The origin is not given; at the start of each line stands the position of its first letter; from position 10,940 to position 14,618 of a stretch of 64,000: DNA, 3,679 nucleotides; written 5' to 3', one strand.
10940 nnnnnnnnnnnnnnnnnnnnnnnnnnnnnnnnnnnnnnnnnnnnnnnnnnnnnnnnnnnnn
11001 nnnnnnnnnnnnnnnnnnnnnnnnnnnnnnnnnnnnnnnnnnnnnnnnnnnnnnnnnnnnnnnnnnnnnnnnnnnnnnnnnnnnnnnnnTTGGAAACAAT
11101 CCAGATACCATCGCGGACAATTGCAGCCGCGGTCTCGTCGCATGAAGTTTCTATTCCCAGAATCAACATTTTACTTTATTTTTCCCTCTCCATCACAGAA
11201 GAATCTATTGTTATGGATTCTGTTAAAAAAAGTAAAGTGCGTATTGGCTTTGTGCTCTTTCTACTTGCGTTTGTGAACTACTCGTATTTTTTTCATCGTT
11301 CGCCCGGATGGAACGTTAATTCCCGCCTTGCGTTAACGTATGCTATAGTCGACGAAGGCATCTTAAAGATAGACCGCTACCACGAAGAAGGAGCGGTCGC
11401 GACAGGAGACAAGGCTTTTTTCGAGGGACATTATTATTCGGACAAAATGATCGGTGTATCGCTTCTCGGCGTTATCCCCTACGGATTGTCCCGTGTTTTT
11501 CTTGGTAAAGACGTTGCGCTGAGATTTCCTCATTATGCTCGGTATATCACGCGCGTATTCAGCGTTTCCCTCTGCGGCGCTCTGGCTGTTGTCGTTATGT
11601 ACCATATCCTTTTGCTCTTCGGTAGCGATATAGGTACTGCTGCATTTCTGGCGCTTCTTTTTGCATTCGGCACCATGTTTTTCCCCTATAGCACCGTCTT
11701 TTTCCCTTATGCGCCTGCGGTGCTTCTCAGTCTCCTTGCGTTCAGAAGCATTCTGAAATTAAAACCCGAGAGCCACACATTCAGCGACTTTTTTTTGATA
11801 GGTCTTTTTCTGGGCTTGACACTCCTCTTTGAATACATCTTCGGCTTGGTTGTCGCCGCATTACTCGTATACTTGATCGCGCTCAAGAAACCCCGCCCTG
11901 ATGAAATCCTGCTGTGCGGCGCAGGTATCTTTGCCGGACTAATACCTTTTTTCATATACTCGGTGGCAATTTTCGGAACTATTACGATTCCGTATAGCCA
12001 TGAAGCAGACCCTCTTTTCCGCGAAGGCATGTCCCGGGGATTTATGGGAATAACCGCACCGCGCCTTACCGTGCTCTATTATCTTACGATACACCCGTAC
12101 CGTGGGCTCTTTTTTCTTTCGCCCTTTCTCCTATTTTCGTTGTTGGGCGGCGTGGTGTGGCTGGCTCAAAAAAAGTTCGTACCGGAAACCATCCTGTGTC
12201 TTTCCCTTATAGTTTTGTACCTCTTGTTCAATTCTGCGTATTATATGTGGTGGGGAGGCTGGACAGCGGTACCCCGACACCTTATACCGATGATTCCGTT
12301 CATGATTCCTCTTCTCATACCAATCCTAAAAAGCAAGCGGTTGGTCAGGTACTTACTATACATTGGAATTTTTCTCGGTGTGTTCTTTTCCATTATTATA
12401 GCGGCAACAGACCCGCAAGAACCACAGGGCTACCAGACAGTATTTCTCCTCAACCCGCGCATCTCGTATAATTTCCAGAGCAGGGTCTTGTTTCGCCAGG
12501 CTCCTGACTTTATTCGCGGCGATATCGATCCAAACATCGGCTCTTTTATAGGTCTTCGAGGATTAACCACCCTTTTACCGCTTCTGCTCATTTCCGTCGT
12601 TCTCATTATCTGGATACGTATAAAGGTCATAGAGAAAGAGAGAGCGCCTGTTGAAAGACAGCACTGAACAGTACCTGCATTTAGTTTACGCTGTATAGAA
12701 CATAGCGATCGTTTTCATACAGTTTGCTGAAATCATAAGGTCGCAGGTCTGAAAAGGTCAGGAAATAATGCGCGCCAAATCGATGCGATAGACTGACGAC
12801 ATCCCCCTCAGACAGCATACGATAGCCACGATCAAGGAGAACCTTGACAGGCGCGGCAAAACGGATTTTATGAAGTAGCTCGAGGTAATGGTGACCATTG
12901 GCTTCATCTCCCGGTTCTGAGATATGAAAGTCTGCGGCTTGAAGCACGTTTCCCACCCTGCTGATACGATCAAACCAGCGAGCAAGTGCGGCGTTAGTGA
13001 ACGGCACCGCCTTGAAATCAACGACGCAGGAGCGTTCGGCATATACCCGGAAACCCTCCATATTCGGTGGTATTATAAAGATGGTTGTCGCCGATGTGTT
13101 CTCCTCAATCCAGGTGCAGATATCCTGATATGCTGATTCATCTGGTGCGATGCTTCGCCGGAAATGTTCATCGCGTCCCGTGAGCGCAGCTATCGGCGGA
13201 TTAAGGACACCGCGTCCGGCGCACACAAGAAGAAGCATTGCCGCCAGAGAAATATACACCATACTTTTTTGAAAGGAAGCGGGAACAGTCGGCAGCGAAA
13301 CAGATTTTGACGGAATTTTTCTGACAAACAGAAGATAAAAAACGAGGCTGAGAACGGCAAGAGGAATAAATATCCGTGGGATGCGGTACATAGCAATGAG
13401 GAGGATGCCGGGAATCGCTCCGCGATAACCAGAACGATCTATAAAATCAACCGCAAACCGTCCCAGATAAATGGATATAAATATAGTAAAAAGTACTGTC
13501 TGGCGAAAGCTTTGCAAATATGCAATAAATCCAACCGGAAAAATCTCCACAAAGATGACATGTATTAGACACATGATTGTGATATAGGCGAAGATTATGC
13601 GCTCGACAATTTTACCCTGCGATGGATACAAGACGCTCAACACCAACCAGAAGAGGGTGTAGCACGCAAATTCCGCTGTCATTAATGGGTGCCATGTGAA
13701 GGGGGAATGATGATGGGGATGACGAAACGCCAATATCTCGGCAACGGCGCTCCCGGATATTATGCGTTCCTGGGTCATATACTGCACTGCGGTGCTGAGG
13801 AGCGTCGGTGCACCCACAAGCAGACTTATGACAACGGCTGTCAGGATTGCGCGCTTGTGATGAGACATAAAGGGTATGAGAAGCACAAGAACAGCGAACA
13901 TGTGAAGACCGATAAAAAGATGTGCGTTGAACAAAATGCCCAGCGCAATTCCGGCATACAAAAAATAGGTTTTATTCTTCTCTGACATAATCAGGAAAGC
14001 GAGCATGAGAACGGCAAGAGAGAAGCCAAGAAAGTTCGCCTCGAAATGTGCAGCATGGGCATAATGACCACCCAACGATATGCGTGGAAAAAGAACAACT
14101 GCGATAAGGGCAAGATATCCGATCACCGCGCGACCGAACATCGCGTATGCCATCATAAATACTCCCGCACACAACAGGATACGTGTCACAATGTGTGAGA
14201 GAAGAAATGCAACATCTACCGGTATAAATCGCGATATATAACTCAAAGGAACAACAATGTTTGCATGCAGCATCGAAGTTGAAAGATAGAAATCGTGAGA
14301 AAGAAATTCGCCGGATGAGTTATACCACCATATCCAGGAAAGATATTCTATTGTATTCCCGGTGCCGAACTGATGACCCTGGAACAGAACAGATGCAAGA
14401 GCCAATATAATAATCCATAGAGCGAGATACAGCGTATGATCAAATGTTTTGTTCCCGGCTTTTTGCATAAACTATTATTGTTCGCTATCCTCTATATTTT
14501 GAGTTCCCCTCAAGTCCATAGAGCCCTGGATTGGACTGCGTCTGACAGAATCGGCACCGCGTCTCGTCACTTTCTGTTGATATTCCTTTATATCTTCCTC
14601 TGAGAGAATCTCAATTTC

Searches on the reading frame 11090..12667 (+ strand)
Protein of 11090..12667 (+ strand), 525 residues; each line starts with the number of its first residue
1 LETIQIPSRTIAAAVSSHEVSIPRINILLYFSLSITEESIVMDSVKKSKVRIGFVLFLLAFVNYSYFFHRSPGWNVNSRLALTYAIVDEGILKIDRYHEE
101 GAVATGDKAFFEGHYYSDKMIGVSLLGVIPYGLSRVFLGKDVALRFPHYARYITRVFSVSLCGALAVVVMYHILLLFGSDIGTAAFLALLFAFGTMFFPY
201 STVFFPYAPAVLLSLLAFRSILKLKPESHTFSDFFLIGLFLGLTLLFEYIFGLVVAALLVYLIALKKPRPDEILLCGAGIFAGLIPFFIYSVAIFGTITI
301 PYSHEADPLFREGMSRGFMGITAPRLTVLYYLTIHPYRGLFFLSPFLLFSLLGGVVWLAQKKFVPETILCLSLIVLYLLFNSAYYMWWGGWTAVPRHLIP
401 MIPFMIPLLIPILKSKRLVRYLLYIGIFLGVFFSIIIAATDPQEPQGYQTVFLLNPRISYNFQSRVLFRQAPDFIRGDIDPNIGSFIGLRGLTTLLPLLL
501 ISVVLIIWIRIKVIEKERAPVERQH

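Call 18: search_protein_families(library=pfam, proteins=[window:11090-12667:+], max_evalue=0.001)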
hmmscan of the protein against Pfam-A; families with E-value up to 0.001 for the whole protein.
window:11090-12667:+ (525 aa): 2 families
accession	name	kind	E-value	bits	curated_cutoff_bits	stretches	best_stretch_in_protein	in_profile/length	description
PF02366.24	PMT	-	1.8e-05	24.9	22.7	1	147-301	77-229/245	Dolichyl-phosphate-mannose-protein mannosyltransferase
PF13231.12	PMT_2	-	0.00017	22.2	26.1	1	160-268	29-138/160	Dolichyl-phosphate-mannose-protein mannosyltransferase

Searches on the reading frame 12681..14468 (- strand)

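Call 17: search_protein_families(library=pfam, proteins=[window:12681-14468:-], max_evalue=0.001)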
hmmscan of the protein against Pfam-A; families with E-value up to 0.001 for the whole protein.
window:12681-14468:- (595 aa): 1 family
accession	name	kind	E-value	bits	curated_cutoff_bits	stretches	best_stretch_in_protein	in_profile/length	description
PF20604.3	DUF6798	-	1.9e-19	69.6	26.9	1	447-504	3-60/61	Domain of unknown function (DUF6798)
